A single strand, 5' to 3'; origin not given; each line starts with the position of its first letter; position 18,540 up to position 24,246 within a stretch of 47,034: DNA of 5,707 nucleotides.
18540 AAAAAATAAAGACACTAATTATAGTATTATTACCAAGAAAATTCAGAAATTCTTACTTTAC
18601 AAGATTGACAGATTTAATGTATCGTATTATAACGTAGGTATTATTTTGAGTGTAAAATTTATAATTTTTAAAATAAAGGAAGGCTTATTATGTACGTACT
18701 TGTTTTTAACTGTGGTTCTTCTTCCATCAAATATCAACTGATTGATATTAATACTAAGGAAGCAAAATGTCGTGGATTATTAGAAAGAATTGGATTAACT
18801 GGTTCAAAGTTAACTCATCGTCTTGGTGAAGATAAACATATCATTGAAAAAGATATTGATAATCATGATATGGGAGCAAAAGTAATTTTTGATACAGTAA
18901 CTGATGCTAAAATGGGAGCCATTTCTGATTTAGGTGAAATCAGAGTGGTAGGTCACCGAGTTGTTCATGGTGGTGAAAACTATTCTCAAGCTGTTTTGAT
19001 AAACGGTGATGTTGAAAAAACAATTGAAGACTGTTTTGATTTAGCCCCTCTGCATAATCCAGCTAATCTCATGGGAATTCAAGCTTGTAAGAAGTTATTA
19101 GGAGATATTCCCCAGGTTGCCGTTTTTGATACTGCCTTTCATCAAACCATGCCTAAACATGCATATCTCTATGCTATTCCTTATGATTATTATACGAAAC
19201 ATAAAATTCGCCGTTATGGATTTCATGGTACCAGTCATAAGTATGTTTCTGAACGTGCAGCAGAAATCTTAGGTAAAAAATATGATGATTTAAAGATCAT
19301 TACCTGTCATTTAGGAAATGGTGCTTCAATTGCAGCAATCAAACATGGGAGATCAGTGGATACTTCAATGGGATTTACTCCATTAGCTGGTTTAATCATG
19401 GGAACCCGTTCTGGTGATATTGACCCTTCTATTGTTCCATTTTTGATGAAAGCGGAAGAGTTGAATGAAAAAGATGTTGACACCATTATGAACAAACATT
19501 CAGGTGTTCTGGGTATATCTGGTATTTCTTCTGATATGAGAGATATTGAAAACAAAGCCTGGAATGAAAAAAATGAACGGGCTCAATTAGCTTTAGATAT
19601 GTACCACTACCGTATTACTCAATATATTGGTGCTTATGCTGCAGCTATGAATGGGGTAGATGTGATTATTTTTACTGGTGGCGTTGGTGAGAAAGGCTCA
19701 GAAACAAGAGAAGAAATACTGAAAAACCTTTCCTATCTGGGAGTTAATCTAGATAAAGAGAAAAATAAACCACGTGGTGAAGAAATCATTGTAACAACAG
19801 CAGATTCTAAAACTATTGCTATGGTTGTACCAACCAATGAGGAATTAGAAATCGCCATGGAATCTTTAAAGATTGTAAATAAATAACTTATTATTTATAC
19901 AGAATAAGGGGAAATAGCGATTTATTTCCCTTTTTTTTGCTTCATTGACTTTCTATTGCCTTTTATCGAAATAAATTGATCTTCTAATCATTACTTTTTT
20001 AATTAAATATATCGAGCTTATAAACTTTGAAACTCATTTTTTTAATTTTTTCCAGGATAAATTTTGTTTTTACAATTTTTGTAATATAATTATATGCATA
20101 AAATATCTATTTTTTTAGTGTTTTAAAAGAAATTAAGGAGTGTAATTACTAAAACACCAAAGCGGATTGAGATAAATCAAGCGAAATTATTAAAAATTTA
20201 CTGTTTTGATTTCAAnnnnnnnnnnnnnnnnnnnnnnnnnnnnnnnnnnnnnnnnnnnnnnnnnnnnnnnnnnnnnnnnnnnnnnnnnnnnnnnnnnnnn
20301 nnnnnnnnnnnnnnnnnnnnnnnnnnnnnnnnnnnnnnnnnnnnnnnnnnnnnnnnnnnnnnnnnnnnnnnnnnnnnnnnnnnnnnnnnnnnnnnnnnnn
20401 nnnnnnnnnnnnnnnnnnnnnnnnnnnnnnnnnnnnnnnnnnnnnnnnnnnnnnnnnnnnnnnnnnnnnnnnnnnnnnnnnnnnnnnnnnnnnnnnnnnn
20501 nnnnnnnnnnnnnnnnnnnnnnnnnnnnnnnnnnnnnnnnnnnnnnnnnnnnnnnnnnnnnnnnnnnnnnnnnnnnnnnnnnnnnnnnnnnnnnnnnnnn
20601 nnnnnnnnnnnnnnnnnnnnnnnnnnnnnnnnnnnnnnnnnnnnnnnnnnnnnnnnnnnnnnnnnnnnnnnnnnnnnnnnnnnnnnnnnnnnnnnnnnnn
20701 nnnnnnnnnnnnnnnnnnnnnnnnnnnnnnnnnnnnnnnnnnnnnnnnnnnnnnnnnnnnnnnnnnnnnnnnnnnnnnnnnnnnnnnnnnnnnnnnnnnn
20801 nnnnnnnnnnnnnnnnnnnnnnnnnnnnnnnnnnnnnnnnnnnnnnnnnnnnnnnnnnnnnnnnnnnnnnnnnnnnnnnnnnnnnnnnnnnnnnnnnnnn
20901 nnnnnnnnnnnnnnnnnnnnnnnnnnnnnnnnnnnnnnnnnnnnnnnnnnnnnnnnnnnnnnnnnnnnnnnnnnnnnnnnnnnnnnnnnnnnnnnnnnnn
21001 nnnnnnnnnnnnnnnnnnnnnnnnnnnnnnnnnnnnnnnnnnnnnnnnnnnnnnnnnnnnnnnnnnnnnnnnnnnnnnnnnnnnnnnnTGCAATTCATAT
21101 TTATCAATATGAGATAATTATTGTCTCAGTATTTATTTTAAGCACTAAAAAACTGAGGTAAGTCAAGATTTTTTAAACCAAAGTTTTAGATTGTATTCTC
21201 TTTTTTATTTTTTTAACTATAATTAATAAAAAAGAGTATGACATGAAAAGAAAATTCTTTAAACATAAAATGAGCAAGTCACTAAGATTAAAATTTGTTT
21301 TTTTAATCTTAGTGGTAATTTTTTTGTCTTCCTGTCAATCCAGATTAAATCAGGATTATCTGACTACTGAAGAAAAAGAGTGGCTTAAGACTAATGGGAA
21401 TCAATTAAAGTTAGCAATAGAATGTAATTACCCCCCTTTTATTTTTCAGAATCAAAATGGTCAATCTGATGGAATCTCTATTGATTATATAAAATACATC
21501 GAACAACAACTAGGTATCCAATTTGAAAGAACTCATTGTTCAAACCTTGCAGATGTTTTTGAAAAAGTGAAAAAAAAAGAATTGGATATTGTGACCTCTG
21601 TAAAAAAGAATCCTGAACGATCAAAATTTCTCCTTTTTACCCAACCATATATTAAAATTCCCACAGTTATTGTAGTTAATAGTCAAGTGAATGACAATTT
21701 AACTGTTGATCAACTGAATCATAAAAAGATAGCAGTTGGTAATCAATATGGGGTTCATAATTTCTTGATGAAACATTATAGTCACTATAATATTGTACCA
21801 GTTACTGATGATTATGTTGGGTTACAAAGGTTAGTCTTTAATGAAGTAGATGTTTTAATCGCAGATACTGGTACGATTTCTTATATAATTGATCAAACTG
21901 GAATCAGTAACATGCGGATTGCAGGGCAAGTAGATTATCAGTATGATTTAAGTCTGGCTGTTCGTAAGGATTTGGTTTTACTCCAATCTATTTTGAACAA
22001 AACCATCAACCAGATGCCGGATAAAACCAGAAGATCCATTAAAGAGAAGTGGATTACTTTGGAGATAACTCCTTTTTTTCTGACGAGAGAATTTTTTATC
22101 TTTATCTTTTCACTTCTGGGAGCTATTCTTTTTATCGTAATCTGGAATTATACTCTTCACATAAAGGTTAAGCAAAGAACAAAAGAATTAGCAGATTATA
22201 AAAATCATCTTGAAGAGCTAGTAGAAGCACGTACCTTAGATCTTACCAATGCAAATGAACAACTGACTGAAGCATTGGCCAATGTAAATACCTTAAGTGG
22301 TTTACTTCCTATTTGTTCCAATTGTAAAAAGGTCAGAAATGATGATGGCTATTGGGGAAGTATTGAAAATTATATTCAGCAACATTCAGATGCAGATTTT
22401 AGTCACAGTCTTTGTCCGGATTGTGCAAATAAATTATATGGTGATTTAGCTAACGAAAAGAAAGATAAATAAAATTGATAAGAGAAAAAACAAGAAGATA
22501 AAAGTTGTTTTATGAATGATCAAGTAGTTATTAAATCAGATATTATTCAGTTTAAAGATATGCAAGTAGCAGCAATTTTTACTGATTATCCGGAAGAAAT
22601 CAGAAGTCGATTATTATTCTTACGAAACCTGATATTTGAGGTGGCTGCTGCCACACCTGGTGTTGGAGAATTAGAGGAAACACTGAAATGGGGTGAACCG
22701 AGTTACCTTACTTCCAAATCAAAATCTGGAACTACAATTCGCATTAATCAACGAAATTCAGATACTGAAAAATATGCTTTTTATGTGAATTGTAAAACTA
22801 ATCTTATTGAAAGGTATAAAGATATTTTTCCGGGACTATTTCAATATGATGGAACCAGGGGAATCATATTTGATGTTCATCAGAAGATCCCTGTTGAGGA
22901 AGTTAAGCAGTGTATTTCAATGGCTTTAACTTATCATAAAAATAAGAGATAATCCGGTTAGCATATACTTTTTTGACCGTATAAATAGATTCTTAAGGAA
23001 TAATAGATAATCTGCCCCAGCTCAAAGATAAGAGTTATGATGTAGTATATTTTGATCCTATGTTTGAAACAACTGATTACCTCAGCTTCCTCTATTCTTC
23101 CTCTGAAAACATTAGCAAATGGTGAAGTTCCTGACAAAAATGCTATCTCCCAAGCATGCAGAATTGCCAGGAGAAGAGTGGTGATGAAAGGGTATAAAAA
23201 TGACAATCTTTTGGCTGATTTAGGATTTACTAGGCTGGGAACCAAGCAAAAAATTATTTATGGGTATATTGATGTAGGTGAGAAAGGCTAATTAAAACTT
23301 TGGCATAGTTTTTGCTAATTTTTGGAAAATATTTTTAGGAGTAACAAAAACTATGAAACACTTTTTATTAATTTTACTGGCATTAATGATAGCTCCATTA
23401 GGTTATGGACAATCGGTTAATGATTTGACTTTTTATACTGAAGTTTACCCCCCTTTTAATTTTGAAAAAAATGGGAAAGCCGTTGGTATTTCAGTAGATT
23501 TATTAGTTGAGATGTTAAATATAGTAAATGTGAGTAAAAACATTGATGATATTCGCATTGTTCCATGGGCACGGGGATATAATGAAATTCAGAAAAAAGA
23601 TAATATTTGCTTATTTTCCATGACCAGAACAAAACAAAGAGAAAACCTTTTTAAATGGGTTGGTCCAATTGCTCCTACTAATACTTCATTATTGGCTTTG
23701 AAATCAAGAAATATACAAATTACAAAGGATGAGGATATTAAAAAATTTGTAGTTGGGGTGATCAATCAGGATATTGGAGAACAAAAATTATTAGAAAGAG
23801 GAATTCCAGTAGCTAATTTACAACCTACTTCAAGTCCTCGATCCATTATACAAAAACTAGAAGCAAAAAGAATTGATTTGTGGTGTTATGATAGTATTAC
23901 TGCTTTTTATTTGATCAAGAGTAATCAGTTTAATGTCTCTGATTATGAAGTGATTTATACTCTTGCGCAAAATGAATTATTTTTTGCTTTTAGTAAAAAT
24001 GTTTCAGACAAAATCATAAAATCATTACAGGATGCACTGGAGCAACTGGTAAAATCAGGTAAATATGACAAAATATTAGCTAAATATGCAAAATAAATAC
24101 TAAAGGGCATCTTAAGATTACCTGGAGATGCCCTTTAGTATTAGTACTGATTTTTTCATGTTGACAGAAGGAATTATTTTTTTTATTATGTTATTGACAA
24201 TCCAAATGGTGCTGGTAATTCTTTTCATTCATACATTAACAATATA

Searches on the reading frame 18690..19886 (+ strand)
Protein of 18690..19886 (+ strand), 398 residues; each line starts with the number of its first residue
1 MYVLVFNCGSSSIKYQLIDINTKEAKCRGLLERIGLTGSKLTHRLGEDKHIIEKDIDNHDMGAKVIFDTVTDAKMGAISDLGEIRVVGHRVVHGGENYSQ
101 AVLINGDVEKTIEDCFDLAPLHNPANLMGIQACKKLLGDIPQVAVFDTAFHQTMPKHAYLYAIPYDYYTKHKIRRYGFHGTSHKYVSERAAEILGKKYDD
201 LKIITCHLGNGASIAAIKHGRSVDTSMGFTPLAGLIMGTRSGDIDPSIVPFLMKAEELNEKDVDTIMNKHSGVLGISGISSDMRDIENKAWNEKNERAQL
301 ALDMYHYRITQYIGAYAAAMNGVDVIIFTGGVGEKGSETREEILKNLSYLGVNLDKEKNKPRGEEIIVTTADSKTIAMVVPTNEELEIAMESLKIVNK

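Call 32: search_protein_families(library=pfam, proteins=[window:18690-19886:+], max_evalue=0.001)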
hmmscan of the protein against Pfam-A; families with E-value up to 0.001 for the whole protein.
window:18690-19886:+ (398 aa): 1 family
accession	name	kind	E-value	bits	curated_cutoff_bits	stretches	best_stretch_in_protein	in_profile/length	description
PF00871.23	Acetate_kinase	-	1.5e-157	524.7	22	1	3-389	2-391/392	Acetokinase family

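Call 48: find_homologous_proteins(query=window:18690-19886:+, max_evalue=1e-50)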
Query window:18690-19886:+ (398 aa): 8000 proteins with E <= 1e-50 among 8000 candidates; the best 120 are listed.
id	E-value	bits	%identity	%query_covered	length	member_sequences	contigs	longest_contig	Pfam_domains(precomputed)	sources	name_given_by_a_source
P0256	1.6e-264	895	100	100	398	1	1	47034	PF00871.24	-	-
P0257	6.1e-196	669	73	99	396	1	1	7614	PF00871.24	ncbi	-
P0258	3.6e-188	644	70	99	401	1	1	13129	PF00871.24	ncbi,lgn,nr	ncbi:MAG: acetate kinase [Spirochaetes bacterium]|nr:acetate kinase [Spirochaetota bacterium]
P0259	5.3e-180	617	69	100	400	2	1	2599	PF00871.24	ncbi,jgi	-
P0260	1.9e-177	608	67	100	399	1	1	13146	PF00871.24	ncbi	-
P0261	2.0e-177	608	68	99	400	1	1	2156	PF00871.24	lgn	-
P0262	5.4e-176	604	67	100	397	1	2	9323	PF00871.24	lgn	-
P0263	9.8e-175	599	66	100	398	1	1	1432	PF00871.24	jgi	jgi:acetate kinase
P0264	8.5e-174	596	53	100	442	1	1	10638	PF00871.24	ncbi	-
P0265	2.8e-172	591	66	99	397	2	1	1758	PF00871.24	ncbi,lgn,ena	-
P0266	2.8e-172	591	66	100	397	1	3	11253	PF00871.24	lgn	-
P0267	4.7e-170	584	65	100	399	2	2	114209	PF00871.24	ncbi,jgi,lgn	jgi:acetate kinase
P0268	7.2e-169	580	64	100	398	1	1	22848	PF00871.24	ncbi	-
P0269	7.1e-163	560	62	100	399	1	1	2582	PF00871.24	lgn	-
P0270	1.3e-161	556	63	100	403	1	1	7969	PF00871.24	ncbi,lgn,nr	ncbi:MAG: acetate kinase [Thermotogae bacterium]|nr:acetate kinase [Thermotogota bacterium]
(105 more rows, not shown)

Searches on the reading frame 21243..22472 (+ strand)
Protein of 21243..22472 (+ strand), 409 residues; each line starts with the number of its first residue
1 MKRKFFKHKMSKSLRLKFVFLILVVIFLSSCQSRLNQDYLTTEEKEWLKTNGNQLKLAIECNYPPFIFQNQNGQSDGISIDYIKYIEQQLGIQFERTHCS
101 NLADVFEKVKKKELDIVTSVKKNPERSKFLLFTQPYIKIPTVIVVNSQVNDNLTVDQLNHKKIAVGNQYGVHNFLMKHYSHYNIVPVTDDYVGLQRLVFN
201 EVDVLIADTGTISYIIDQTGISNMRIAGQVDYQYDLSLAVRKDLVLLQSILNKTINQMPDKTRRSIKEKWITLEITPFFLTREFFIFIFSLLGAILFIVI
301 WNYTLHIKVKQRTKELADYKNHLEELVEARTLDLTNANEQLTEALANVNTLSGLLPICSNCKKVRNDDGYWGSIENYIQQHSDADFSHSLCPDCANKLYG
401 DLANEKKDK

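Call 32: search_protein_families(library=pfam, proteins=[window:21243-22472:+], max_evalue=0.001)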
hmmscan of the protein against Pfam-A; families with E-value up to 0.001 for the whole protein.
window:21243-22472:+ (409 aa): 1 family
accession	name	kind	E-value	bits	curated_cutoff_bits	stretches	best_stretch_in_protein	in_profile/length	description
PF00497.25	SBP_bac_3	-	1.3e-23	83.6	26.4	1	55-271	1-130/132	Bacterial extracellular solute-binding proteins, family 3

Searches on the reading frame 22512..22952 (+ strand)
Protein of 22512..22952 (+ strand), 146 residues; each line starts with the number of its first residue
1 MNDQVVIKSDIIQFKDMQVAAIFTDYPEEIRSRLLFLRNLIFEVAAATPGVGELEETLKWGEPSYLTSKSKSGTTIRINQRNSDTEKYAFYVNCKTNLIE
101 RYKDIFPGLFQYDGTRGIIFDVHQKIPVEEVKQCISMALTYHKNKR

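Call 32: search_protein_families(library=pfam, proteins=[window:22512-22952:+], max_evalue=0.001)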
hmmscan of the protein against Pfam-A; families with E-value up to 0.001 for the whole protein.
window:22512-22952:+ (146 aa): 1 family
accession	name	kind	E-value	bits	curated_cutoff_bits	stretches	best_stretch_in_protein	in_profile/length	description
PF08818.16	DUF1801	-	2.5e-08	34.7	27.2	1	31-138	2-84/85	Domain of unknown function (DU1801)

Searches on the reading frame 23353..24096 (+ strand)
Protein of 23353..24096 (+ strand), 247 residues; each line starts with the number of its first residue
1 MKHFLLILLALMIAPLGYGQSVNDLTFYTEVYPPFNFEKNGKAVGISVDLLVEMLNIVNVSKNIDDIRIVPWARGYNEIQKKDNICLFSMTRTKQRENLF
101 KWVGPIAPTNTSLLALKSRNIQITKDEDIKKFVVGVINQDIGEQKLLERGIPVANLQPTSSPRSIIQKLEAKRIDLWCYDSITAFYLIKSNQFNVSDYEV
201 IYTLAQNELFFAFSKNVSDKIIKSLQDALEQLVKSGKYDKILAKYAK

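Call 32: search_protein_families(library=pfam, proteins=[window:23353-24096:+], max_evalue=0.001)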
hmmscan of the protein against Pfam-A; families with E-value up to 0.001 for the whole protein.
window:23353-24096:+ (247 aa): 2 families
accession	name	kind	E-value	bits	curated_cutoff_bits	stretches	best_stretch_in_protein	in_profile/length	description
PF00497.25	SBP_bac_3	-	1.1e-12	48.2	26.4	1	30-246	7-130/132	Bacterial extracellular solute-binding proteins, family 3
PF21594.4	UBA_MELK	-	0.001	19.5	27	0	173-188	23-38/43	Maternal embryonic leucine zipper kinase, UBA domain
